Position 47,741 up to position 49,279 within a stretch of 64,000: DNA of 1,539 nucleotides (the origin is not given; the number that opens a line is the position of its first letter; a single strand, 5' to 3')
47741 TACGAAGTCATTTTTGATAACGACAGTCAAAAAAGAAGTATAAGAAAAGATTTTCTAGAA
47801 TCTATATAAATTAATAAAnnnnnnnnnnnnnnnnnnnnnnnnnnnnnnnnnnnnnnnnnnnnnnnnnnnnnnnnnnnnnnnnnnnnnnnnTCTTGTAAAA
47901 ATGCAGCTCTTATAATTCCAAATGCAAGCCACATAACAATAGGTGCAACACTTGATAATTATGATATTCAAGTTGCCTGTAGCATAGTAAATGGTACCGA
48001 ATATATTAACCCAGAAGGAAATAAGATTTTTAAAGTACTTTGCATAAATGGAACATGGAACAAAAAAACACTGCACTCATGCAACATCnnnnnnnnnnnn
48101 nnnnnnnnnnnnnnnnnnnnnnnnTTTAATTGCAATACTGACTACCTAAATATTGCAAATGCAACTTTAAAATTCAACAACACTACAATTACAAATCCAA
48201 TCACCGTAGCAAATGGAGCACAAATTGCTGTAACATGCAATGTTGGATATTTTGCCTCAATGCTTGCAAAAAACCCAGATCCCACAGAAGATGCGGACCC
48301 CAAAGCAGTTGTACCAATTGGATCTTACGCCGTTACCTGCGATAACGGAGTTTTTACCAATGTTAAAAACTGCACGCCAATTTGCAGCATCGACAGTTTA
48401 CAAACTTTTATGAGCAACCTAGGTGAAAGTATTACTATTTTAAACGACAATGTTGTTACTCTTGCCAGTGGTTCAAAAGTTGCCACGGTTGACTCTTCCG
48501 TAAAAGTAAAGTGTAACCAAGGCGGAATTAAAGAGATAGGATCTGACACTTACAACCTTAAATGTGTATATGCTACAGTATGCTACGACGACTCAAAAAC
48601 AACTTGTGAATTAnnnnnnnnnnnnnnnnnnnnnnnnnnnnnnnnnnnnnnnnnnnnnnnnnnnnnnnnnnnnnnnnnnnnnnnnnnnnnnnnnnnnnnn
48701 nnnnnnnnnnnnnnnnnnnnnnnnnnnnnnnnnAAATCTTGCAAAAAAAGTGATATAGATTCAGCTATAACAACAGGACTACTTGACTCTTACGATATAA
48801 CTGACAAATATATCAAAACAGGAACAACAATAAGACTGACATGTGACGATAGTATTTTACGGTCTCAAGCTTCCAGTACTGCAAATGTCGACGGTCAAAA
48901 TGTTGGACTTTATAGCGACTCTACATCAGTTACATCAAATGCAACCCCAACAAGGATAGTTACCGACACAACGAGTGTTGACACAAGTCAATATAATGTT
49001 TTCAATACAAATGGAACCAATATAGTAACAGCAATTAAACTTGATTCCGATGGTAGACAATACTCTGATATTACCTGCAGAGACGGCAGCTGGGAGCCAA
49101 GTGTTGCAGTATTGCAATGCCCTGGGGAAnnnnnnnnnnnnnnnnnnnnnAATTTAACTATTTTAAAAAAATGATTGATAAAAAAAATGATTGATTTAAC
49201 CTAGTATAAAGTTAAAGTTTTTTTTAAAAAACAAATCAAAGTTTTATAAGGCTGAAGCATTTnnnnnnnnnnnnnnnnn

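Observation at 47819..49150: Secreted protein made of eukaryote-like Sushi/CCP modules immediately upstream of virD4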

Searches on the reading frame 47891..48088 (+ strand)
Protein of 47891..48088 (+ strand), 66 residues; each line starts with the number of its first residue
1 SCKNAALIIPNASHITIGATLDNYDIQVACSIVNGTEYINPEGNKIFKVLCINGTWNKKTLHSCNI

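Call 36: search_protein_families(library=pfam, max_evalue=10, proteins=[window:47891-48088:+])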
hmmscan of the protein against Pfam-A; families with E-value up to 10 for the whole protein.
seq(66 aa): 0 families

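Call 50: search_solved_structures(query=A4, max_evalue=10, show_alignments=2)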
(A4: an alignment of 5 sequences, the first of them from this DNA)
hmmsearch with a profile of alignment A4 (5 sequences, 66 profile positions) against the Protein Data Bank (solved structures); distinct sequences matched with E-value up to 10: 12.
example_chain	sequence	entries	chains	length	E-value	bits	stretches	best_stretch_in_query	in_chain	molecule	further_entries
2uwn_A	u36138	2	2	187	0.00034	23.9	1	2-58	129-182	HUMAN COMPLEMENT FACTOR H | COMPLEMENT FACTOR H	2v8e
2ic4_A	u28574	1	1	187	0.00085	22.6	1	2-58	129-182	Complement factor H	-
2w80_A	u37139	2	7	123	0.081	16.3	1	15-57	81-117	COMPLEMENT FACTOR H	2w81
7zjm_B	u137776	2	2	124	0.082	16.3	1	15-57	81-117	Complement factor H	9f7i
4ayd_A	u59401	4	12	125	0.086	16.2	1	15-57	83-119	COMPLEMENT FACTOR H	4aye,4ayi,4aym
9mlu_A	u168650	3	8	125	0.14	15.5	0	17-57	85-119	Complement factor H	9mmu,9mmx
6atg_A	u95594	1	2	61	1.1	12.7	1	15-57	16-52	HCG40889, isoform CRA_b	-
2jgw_A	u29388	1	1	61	1.1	12.7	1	15-57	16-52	COMPLEMENT FACTOR H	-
7wki_A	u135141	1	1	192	1.1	12.6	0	48-65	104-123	Complement factor H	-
3cl4_A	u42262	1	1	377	1.9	11.9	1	2-31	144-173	Hemagglutinin-esterase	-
3cl5_A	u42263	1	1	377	1.9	11.9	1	2-31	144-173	Hemagglutinin-esterase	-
3sw0_X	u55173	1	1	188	4.7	10.6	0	48-65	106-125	Complement factor H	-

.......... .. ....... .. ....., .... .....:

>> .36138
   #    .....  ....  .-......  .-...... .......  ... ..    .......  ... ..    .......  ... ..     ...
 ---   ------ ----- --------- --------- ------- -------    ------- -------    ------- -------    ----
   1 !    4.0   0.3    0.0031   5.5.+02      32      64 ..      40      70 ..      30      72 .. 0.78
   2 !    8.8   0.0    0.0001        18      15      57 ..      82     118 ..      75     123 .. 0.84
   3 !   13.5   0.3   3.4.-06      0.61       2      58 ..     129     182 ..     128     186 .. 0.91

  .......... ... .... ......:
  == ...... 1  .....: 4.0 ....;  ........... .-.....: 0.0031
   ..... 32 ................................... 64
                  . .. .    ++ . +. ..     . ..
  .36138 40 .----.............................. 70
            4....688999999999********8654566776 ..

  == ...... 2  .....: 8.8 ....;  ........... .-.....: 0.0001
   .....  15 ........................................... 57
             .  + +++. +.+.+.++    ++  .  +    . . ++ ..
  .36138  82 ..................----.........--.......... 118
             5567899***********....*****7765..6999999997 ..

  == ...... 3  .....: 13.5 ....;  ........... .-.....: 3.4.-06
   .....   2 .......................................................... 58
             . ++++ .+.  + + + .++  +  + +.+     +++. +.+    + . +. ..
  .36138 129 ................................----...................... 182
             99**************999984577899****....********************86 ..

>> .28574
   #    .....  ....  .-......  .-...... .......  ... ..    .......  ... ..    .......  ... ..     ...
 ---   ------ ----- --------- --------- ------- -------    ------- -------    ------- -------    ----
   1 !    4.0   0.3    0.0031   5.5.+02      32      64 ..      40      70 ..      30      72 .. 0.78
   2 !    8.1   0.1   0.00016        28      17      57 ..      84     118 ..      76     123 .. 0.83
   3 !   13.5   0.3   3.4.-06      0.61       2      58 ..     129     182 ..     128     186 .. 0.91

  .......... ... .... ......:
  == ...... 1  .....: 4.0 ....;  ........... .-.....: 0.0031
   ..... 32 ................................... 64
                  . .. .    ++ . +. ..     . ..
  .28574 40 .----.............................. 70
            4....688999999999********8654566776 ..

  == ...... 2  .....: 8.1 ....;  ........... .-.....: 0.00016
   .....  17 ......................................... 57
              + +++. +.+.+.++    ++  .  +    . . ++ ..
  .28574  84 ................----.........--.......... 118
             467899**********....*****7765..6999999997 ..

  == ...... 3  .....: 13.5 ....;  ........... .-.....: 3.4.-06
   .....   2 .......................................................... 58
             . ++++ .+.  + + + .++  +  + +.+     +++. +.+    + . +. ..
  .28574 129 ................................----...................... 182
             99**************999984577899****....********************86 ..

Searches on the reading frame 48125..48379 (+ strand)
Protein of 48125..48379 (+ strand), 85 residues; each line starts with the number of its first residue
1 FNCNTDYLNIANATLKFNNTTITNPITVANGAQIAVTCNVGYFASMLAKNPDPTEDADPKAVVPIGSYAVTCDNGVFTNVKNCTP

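Call 36: search_protein_families(library=pfam, max_evalue=10, proteins=[window:48125-48379:+])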
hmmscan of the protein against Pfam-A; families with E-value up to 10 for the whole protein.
seq(85 aa): 0 families

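Call 48: search_solved_structures(query=A5, max_evalue=10, show_alignments=2)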
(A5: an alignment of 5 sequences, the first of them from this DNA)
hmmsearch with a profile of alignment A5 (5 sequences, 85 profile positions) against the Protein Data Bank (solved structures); distinct sequences matched with E-value up to 10: 13.
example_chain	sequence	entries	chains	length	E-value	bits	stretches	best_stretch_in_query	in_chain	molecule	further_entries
1ntj_A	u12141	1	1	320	0.0029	20.9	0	22-49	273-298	complement receptor related protein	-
1e5g_A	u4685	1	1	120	0.051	16.9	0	30-44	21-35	COMPLEMENT CONTROL PROTEIN C3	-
5fob_C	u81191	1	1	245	0.42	14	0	30-44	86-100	SMALLPOX INHIBITOR OF COMPLEMENT SPICE, D15L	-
8a7d_C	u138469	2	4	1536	0.57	13.6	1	9-85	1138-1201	Pappalysin-1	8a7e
7y5n_C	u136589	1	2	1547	0.58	13.6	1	9-85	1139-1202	Pappalysin-1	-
3zd1_A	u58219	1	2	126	0.61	13.5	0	59-84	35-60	COMPLEMENT FACTOR H-RELATED PROTEIN 2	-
8hgg_C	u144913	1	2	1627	0.64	13.4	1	9-85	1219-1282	Pappalysin-1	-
9n1z_B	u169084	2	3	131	0.71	13.3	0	59-84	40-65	Complement factor H-related protein 2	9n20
9iq8_A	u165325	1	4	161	0.93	12.9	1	8-57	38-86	Ankyrin-like protein AnkB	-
7ufg_A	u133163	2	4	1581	0.95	12.9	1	11-85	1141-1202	Pappalysin-1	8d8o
8dpl_H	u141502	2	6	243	0.97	12.8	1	28-80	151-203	6D6 single-chain variable fragment | Antibody 6D6 scFv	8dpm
7y5q_A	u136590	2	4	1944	1.2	12.5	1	9-85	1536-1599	Maltose/maltodextrin-binding periplasmic protein,Pappalysin-1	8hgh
2jz7_A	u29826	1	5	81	1.3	12.4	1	59-80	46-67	Selenium binding protein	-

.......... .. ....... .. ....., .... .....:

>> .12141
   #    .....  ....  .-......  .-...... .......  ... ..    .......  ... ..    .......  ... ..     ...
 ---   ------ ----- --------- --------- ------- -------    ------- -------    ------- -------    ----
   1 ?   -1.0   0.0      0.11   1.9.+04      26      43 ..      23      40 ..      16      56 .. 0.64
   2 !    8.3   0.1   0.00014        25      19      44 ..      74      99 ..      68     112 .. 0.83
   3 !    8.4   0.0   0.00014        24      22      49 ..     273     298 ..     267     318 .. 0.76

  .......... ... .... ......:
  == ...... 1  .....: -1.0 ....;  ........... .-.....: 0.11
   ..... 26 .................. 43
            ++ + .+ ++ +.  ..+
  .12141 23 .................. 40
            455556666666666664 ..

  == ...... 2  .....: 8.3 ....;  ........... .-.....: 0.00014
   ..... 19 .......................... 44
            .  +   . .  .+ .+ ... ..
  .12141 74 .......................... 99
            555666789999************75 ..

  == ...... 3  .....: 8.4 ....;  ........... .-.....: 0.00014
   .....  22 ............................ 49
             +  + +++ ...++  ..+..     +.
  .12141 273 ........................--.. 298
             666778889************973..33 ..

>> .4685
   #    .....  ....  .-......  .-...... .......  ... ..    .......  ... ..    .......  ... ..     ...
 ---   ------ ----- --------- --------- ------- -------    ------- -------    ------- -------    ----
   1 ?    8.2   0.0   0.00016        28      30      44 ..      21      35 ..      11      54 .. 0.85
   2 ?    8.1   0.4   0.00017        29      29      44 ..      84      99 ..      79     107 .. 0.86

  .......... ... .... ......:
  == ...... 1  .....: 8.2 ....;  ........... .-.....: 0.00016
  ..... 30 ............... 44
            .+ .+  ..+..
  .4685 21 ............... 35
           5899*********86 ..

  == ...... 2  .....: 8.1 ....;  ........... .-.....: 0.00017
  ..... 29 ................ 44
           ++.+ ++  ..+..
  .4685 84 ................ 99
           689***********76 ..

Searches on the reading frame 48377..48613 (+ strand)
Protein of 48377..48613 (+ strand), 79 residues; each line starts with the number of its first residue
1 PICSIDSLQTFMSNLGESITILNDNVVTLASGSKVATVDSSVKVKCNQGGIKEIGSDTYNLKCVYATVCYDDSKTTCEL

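Call 36: search_protein_families(library=pfam, max_evalue=10, proteins=[window:48377-48613:+])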
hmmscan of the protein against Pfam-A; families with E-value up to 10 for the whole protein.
seq(79 aa): 1 family
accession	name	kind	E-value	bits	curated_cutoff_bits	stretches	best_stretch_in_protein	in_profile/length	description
PF13258.11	DUF4049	-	0.025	14.1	25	1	5-74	118-183/333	Domain of unknown function (DUF4049)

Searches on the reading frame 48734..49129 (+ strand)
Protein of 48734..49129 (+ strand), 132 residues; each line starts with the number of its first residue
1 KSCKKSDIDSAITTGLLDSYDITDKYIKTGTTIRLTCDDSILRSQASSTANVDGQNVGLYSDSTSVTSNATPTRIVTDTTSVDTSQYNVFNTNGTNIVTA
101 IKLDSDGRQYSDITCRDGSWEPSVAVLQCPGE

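Call 36: search_protein_families(library=pfam, max_evalue=10, proteins=[window:48734-49129:+])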
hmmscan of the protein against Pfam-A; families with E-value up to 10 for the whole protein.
seq(132 aa): 1 family
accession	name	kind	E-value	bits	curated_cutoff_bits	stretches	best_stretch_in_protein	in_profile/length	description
PF00064.24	Neur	-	0.022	14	27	1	73-116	126-169/334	Neuraminidase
